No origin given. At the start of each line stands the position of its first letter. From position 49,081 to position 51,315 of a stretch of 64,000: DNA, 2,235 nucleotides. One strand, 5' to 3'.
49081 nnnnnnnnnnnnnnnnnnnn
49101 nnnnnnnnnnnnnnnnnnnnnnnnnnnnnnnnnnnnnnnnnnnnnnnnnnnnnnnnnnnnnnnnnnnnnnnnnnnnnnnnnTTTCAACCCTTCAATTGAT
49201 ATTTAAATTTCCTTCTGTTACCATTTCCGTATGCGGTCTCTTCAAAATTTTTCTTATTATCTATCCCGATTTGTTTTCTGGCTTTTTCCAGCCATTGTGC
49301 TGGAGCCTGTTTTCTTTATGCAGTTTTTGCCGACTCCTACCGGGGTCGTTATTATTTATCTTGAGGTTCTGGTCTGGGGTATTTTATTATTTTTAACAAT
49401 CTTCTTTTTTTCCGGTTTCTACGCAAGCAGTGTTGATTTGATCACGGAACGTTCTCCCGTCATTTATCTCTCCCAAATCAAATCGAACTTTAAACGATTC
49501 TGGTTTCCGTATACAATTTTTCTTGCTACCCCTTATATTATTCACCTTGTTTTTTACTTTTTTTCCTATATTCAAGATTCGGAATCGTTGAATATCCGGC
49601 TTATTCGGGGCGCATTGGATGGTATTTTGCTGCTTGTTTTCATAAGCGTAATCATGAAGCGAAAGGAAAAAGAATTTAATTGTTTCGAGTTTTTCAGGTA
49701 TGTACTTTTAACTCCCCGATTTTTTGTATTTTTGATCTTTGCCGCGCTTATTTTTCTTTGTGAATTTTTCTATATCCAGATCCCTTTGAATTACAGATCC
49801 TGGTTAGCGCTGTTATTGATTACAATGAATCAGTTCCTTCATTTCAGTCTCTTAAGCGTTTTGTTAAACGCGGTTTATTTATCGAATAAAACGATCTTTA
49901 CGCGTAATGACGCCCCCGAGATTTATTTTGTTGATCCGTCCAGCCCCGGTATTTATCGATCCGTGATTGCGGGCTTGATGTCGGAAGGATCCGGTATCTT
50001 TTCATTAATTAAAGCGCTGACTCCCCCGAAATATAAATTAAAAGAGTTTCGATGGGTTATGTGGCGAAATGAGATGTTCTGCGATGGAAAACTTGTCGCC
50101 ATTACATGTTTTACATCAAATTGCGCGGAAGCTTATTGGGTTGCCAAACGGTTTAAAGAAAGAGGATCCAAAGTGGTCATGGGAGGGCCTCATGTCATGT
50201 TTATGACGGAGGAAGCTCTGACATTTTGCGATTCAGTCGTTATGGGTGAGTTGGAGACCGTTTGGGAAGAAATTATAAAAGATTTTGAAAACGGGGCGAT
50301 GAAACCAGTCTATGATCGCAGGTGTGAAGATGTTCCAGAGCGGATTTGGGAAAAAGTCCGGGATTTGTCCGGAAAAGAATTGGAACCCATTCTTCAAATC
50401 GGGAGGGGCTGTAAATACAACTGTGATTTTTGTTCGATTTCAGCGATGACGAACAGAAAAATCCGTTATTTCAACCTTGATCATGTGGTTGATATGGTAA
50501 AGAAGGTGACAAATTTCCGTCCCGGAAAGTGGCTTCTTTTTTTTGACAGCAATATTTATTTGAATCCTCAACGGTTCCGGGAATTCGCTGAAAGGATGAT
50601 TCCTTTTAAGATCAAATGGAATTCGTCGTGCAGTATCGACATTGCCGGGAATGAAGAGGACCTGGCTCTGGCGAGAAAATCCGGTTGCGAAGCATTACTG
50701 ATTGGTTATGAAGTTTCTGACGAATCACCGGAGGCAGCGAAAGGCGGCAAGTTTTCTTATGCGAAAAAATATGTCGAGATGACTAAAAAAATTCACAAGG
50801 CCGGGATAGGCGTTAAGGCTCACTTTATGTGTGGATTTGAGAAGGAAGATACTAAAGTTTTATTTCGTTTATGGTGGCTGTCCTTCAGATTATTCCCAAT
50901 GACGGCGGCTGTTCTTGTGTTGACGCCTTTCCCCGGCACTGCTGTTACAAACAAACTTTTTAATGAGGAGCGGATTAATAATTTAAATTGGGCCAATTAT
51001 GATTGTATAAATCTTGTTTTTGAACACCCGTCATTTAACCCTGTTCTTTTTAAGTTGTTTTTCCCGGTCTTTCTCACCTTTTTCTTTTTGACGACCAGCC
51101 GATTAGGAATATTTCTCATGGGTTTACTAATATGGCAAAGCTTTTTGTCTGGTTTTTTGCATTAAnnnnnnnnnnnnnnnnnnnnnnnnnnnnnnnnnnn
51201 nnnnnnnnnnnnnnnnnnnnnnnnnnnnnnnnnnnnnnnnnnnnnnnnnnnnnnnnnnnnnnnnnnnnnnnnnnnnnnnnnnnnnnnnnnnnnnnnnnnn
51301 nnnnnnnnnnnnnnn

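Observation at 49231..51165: Radical SAM protein with a B12-binding-like domain embedded between polytopic membrane segments, sitting just after the trp operon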

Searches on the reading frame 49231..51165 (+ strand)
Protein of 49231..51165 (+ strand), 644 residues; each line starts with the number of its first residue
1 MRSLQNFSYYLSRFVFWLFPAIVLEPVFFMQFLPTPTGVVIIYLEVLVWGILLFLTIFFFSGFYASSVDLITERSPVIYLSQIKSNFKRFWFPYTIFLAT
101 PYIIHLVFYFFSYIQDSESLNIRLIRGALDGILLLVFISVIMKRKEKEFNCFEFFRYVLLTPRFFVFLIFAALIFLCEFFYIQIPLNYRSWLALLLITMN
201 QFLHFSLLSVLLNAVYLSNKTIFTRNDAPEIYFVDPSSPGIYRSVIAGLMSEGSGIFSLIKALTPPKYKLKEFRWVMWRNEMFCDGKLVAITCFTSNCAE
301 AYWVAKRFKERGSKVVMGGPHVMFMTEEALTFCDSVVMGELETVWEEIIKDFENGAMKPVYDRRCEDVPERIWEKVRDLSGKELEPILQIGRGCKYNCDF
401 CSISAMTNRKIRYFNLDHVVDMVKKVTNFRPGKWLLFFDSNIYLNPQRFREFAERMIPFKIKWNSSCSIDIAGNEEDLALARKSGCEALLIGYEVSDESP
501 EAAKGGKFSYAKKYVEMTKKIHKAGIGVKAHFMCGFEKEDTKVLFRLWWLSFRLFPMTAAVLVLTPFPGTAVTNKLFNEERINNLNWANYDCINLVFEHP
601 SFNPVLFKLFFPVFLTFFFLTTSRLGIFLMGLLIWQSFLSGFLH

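Call 3: search_protein_families(library=pfam, proteins=[window:49231-51165:+], max_evalue=0.01)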
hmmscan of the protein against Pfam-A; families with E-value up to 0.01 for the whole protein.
window:49231-51165:+ (644 aa): 3 families
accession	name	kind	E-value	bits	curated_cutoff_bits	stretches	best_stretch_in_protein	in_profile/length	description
PF04055.27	Radical_SAM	-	4.3e-10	40.4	29.5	1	389-539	2-154/166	Radical SAM superfamily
PF02310.24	B12-binding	-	4.5e-07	30.1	32.1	1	288-348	54-120/121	B12 binding domain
PF19864.5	Radical_SAM_N2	-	0.0016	18.3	29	1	310-354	84-127/151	Radical SAM proteins, N-terminal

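Call 4: search_protein_families(library=ncbifam, proteins=[window:49231-51165:+], max_evalue=0.01)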
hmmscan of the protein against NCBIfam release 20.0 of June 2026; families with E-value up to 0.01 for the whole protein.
window:49231-51165:+ (644 aa): 15 families
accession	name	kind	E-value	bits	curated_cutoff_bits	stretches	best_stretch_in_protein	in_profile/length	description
TIGR02026.1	BchE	equivalog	4.5e-18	65.4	481.35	1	387-597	196-406/497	magnesium-protoporphyrin IX monomethyl ester anaerobic oxidative cyclase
TIGR04479.1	bcpD_PhpK_rSAM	subfamily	2.3e-17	62.6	600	1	389-542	245-397/504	PhpK family radical SAM P-methyltransferase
TIGR03471.1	HpnJ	equivalog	3.9e-16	59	577.6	1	390-579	202-390/472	hopanoid biosynthesis associated radical SAM protein HpnJ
TIGR04013.1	B12_SAM_MJ_1487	hypoth_equivalog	6.8e-16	58.1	251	1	285-428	43-194/382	TIGR04013 family B12-binding domain/radical SAM domain-containing protein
TIGR04072.2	rSAM_ladder_B12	equivalog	2.7e-15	56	360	1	308-542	93-337/443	lipid biosynthesis B12-binding/radical SAM protein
NF050148.1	rSAM_ApyD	equivalog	2.7e-09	36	750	1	389-542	203-354/645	RiPP biosynthesis radical SAM protein ApyD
TIGR04295.1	B12_rSAM_oligo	hypoth_equivalog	6.2e-06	25.1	400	1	388-494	203-302/422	TIGR04295 family B12-binding domain-containing radical SAM protein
TIGR04367.1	HpnR_B12_rSAM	equivalog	6.9e-06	24.9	650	1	386-589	185-384/490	hopanoid C-3 methylase HpnR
TIGR04014.1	B12_SAM_MJ_0865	equivalog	1.4e-05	24.1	360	1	387-427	162-202/434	methyl-coenzyme M reductase glutamine C-methyltransferase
NF033712.0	B12_rSAM_KedN5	subfamily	1.8e-05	23.1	700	0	388-461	198-269/624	KedN5 family methylcobalamin-dependent radical SAM C-methyltransferase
TIGR04385.1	B12_rSAM_cofa1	equivalog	2.7e-05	23.6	450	1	391-491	201-302/438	B12 lower ligand biosynthesis radical SAM protein BzaD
NF040542.1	rSAM_RCCLKC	equivalog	0.00017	20.9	450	1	388-440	183-234/423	arsinothricin biosynthesis radical SAM protein ArsL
TIGR00089.1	TIGR00089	subfamily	0.00059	18.7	251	1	313-427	69-181/429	MiaB/RimO family radical SAM methylthiotransferase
NF038361.1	rSAM_Sden_1168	equivalog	0.00061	18.4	575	1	389-478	286-374/560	Sden_1168 family B12-binding radical SAM P-methyltransferase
TIGR01578.1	MiaB-like-B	hypoth_equivalog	0.0071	15.2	314.7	1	306-426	60-174/421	tRNA (N(6)-L-threonylcarbamoyladenosine(37)-C(2))-methylthiotransferase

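Call 5: find_homologous_proteins(query=window:49231-51165:+, max_evalue=0.001)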
Query window:49231-51165:+ (644 aa): 125 proteins with E <= 0.001 among 8000 candidates; the best 120 are listed.
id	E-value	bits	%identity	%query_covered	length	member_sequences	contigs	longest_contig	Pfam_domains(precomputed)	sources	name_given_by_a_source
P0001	1.6e-184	633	44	98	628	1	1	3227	PF04055.28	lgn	-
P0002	1.9e-152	527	42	98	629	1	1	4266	PF04055.28,PF02310.25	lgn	-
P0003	5.3e-124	433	38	91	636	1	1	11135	PF04055.28,PF02310.25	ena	-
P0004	1.1e-119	419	36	86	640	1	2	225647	PF04055.28,PF02310.25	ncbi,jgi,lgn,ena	-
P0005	1.4e-117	412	36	98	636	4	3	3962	PF04055.28,PF02310.25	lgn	-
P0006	1.6e-114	402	36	91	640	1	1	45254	PF04055.28,PF02310.25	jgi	jgi:radical SAM superfamily enzyme YgiQ (UPF0313 family)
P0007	2.1e-114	402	35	97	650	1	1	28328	PF04055.28,PF02310.25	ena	-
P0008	2.9e-114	401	35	97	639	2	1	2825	PF04055.28,PF02310.25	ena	-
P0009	9.2e-114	399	36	90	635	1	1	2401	PF04055.28,PF19864.6,PF02310.25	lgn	-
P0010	2.6e-113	398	36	92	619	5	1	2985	PF04055.28,PF02310.25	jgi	-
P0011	4.9e-113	397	36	91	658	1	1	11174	PF04055.28,PF19864.6,PF02310.25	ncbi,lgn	-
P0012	5.1e-113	397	36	92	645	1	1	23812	PF04055.28,PF02310.25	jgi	-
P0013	4.1e-112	394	35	98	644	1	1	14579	PF04055.28,PF02310.25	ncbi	-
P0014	5.5e-112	394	35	97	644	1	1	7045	PF04055.28,PF02310.25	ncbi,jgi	ncbi:MAG: radical SAM protein [Candidatus Omnitrophota bacterium]|jgi:hypothetical protein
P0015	5.9e-112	393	34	91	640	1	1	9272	PF04055.28,PF02310.25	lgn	-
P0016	4.2e-111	391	37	93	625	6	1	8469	PF04055.28,PF02310.25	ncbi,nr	ncbi:MAG TPA: radical SAM protein, partial [Candidatus Omnitrophota bacterium]|nr:radical SAM protei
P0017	8.2e-111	390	35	91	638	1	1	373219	PF04055.28,PF02310.25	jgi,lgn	-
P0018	7.2e-110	387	34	91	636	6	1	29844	PF04055.28,PF02310.25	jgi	jgi:radical SAM superfamily enzyme YgiQ (UPF0313 family)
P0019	8.1e-110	386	39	73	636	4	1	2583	PF04055.28,PF02310.25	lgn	-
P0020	1.3e-109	386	36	90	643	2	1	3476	PF04055.28,PF02310.25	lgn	-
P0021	1.8e-109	385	36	91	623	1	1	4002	PF04055.28,PF02310.25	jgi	jgi:radical SAM superfamily enzyme YgiQ (UPF0313 family)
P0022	2.5e-109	385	41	63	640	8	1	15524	PF04055.28,PF02310.25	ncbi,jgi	-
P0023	2.6e-109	385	36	90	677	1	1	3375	PF04055.28,PF02310.25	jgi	jgi:radical SAM superfamily enzyme YgiQ (UPF0313 family)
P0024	1.6e-108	382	41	68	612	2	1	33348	PF04055.28,PF02310.25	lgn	-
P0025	3.9e-108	381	36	98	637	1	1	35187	PF04055.28,PF02310.25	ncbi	-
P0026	4.4e-108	381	36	90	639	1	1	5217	PF04055.28,PF02310.25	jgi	jgi:hypothetical protein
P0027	1.1e-107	379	36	90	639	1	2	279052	PF04055.28,PF02310.25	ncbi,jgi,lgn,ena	-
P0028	2.2e-107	378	35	97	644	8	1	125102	PF04055.28,PF02310.25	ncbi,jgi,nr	ncbi:MAG: B12-binding domain-containing radical SAM protein [Candidatus Omnitrophica bacterium]|nr:B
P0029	2.2e-107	378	35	91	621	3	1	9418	PF04055.28,PF02310.25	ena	-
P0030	2.4e-107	378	36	93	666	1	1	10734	PF04055.28,PF02310.25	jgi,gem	-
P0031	4.1e-107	377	34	92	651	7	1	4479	PF04055.28,PF02310.25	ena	-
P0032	4.2e-107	377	43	64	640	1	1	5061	PF04055.28,PF02310.25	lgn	-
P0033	1.6e-106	375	34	91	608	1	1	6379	PF04055.28,PF19864.6,PF02310.25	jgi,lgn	-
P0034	2.1e-106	375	35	94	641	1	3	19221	PF04055.28,PF02310.25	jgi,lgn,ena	-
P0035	2.5e-106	375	41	68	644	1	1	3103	PF04055.28,PF02310.25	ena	-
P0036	5.4e-106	374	36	88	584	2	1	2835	PF04055.28,PF02310.25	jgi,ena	-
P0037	6.2e-106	374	34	95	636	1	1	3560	PF04055.28,PF02310.25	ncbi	-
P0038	6.3e-106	373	41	68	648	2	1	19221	PF04055.28,PF02310.25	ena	-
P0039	2.1e-105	372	36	89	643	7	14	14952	PF04055.28,PF02310.25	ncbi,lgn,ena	-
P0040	3.1e-105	371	34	90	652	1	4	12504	PF04055.28,PF02310.25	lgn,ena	-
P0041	5.0e-105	371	42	65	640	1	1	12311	PF04055.28,PF02310.25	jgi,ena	-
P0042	8.0e-105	370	36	89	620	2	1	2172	PF04055.28,PF02310.25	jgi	-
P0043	8.2e-105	370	42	64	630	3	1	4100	PF04055.28,PF02310.25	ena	-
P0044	9.6e-105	370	42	63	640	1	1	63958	PF04055.28,PF02310.25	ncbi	-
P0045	2.7e-104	368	40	70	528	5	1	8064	PF04055.28,PF02310.25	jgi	jgi:hypothetical protein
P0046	6.7e-104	367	42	64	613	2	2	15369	PF04055.28,PF02310.25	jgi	jgi:radical SAM superfamily enzyme YgiQ (UPF0313 family)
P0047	1.8e-103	365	34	92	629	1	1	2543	PF04055.28,PF02310.25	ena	-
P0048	1.9e-103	365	36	89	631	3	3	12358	PF04055.28,PF02310.25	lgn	-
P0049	3.0e-103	365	34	94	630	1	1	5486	PF04055.28,PF02310.25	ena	-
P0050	6.3e-103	364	41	62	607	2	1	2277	PF04055.28,PF02310.25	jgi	-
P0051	8.9e-103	363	35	90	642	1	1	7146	PF04055.28,PF02310.25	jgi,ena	-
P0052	9.0e-103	363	33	93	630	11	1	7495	PF04055.28,PF02310.25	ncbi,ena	-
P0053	9.7e-103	363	33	94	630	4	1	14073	PF04055.28,PF02310.25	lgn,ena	-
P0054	1.5e-102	362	42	64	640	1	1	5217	PF04055.28,PF02310.25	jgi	jgi:hypothetical protein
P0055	3.2e-102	361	34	94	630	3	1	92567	PF04055.28,PF02310.25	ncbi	-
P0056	3.7e-102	361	32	94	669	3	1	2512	PF04055.28,PF02310.25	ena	-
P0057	5.8e-102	360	34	93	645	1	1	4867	PF04055.28,PF02310.25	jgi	jgi:hypothetical protein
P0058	7.6e-102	360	35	92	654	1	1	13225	PF04055.28,PF02310.25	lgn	-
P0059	1.2e-101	359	35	93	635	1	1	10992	PF04055.28,PF02310.25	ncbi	ncbi:MAG: radical SAM protein, partial [Candidatus Omnitrophota bacterium]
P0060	2.5e-101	358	35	93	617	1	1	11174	PF04055.28,PF02310.25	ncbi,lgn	-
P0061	2.9e-101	358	33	89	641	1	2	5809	PF04055.28,PF02310.25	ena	-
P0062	4.2e-101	358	34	96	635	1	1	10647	PF04055.28,PF02310.25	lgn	-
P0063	4.5e-101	357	41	63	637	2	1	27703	PF04055.28,PF02310.25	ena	-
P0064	8.4e-101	357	39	71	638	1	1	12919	PF04055.28,PF02310.25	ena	-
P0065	8.8e-101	356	42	64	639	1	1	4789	PF04055.28,PF02310.25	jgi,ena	-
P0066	2.1e-100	355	42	63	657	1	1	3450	PF04055.28,PF19864.6,PF02310.25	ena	-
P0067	2.9e-100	355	39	63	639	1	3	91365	PF04055.28,PF02310.25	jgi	-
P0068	4.9e-100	354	37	89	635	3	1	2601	PF04055.28,PF02310.25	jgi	-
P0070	1.1e-99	353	40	63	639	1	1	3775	PF04055.28,PF02310.25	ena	-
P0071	1.6e-99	352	42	63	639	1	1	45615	PF04055.28,PF02310.25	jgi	jgi:hypothetical protein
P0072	2.7e-99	352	34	90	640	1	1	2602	PF04055.28,PF02310.25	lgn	-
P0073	3.4e-99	351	35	91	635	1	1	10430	PF04055.28,PF02310.25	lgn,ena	-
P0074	3.5e-99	351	41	65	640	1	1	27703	PF04055.28,PF02310.25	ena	-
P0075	2.0e-98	349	33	91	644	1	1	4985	PF04055.28,PF02310.25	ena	-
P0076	6.5e-98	347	35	91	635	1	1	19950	PF04055.28,PF02310.25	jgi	jgi:hypothetical protein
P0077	2.3e-97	345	41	62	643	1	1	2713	PF04055.28,PF02310.25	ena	-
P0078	4.5e-97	344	41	60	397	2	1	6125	PF04055.28,PF02310.25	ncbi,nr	ncbi:MAG: cobalamin B12-binding domain-containing protein [Candidatus Omnitrophica bacterium]|nr:cob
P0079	1.2e-96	343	41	65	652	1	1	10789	PF04055.28,PF02310.25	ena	-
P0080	3.0e-96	342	42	58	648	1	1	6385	PF04055.28,PF02310.25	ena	-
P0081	4.6e-95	338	40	65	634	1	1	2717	PF04055.28,PF02310.25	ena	-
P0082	2.5e-94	335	35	90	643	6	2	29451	PF04055.28,PF02310.25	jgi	jgi:radical SAM superfamily enzyme YgiQ (UPF0313 family)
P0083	3.2e-94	335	41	66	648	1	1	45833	PF04055.28,PF02310.25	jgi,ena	-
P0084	6.1e-94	334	38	68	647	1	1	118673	PF04055.28,PF02310.25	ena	-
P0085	2.8e-92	328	33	91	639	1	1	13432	PF04055.28,PF02310.25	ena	-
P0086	1.6e-90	323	39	64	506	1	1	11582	PF04055.28,PF02310.25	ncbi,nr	ncbi:MAG: radical SAM protein, partial [Candidatus Omnitrophica bacterium]|nr:radical SAM protein [C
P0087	2.4e-89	319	36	67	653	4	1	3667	PF04055.28,PF02310.25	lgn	-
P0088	2.5e-89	319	34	94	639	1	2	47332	PF04055.28,PF02310.25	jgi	-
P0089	1.4e-87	313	38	67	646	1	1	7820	PF04055.28,PF02310.25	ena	-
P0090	2.9e-81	292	35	82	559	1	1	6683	PF04055.28,PF02310.25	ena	-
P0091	1.0e-58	217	35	52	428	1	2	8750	PF04055.28,PF02310.25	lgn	-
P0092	2.7e-52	196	31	59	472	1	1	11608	PF02310.25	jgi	-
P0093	1.9e-50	190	32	58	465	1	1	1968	PF04055.28,PF02310.25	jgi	jgi:radical SAM superfamily enzyme YgiQ (UPF0313 family)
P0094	2.4e-50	190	34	56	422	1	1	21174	PF02310.25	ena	-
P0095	6.3e-48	182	32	57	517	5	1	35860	PF04055.28,PF02310.25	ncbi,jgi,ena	-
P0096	3.0e-44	170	31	51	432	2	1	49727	PF04055.28,PF02310.25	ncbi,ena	-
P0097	8.7e-43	165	31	54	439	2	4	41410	PF04055.28,PF02310.25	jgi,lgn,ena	jgi:radical SAM superfamily enzyme YgiQ (UPF0313 family)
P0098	1.5e-41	161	30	53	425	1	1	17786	PF04055.28,PF02310.25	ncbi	-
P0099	2.1e-40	157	31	50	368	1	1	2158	PF02310.25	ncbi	-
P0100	1.5e-39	154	30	51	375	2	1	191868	PF04055.28,PF02310.25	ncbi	-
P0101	1.5e-37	148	31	48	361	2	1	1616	PF02310.25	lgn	-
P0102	1.1e-33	135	32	53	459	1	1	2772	PF04055.28,PF02310.25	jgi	-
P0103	1.2e-33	135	30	59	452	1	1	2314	PF04055.28,PF02310.25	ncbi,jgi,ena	jgi:radical SAM superfamily enzyme YgiQ (UPF0313 family)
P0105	1.6e-31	128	30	53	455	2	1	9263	PF04055.28,PF02310.25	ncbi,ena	-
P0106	3.2e-31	127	29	47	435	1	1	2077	PF04055.28,PF13282.12,PF02310.25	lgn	-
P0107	5.3e-31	126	27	50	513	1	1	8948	PF04055.28,PF02310.25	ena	-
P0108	1.2e-30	125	27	48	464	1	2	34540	PF04055.28,PF02310.25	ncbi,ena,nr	ncbi:MAG: radical SAM protein [Anaerohalosphaera sp.]|nr:radical SAM protein [Anaerohalosphaera sp.]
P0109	1.3e-28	118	28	54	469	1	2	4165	PF04055.28,PF19864.6,PF02310.25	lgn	-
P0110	3.5e-26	110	30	49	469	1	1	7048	PF04055.28,PF02310.25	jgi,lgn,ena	-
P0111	6.8e-19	86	26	52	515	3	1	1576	PF04055.28,PF02310.25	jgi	jgi:radical SAM superfamily enzyme YgiQ (UPF0313 family)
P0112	1.9e-18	84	25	60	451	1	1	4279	PF04055.28,PF02310.25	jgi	jgi:anaerobic magnesium-protoporphyrin IX monomethyl ester cyclase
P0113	1.9e-18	84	27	52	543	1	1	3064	PF04055.28,PF02310.25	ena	-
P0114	2.7e-17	81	26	46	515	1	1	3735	PF04055.28,PF02310.25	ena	-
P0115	4.3e-17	80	26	46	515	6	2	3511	PF04055.28,PF02310.25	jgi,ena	-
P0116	5.1e-17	80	25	46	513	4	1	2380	PF04055.28,PF02310.25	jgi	jgi:radical SAM superfamily enzyme YgiQ (UPF0313 family)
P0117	5.3e-17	80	26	46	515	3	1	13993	PF04055.28,PF02310.25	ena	-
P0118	2.8e-16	77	25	46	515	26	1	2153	PF04055.28,PF02310.25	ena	-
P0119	3.7e-16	77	25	46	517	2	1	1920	PF04055.28,PF02310.25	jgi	jgi:radical SAM superfamily enzyme YgiQ (UPF0313 family)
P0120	7.2e-16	76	25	45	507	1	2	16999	PF04055.28,PF02310.25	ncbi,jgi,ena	-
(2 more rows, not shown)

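Call 9: find_encoding_contigs(protein=P0017, flank=10000, max_places=2)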
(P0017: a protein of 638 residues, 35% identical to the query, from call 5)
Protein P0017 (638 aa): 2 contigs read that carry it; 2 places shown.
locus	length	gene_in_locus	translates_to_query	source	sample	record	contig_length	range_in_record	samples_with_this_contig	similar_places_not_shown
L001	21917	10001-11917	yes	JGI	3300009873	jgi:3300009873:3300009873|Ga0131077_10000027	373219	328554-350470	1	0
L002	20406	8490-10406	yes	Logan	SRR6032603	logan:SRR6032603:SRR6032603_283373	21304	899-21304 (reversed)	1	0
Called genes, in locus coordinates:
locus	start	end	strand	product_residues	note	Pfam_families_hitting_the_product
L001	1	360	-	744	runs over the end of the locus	PF13371:TPR_9 (weak), PF13424:TPR_12 (weak), PF00515:TPR_1, PF07719:TPR_2 (weak), PF13181:TPR_8 (weak), PF13414:TPR_11 (weak), PF13414:TPR_11, PF13432:TPR_16, +13 more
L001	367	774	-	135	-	PF04134:DCC1-like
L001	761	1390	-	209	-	PF11769:DUF3313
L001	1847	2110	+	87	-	-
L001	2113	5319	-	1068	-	PF13629:T2SS-T3SS_pil_N (weak), PF17210:SdrD_B (weak)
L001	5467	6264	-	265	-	-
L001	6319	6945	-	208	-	-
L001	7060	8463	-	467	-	-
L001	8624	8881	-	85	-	PF05016:ParE_toxin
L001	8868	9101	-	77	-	PF22180:RH3_dom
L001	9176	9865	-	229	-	PF02163:Peptidase_M50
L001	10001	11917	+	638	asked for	PF02310:B12-binding, PF04055:Radical_SAM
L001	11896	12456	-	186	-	-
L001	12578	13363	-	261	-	PF00072:Response_reg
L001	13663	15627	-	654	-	PF00515:TPR_1, PF07719:TPR_2 (weak), PF13181:TPR_8 (weak), PF13414:TPR_11 (weak), PF13424:TPR_12, PF13432:TPR_16 (weak), PF00515:TPR_1 (weak), PF13414:TPR_11, +13 more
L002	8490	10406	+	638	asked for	PF02310:B12-binding, PF04055:Radical_SAM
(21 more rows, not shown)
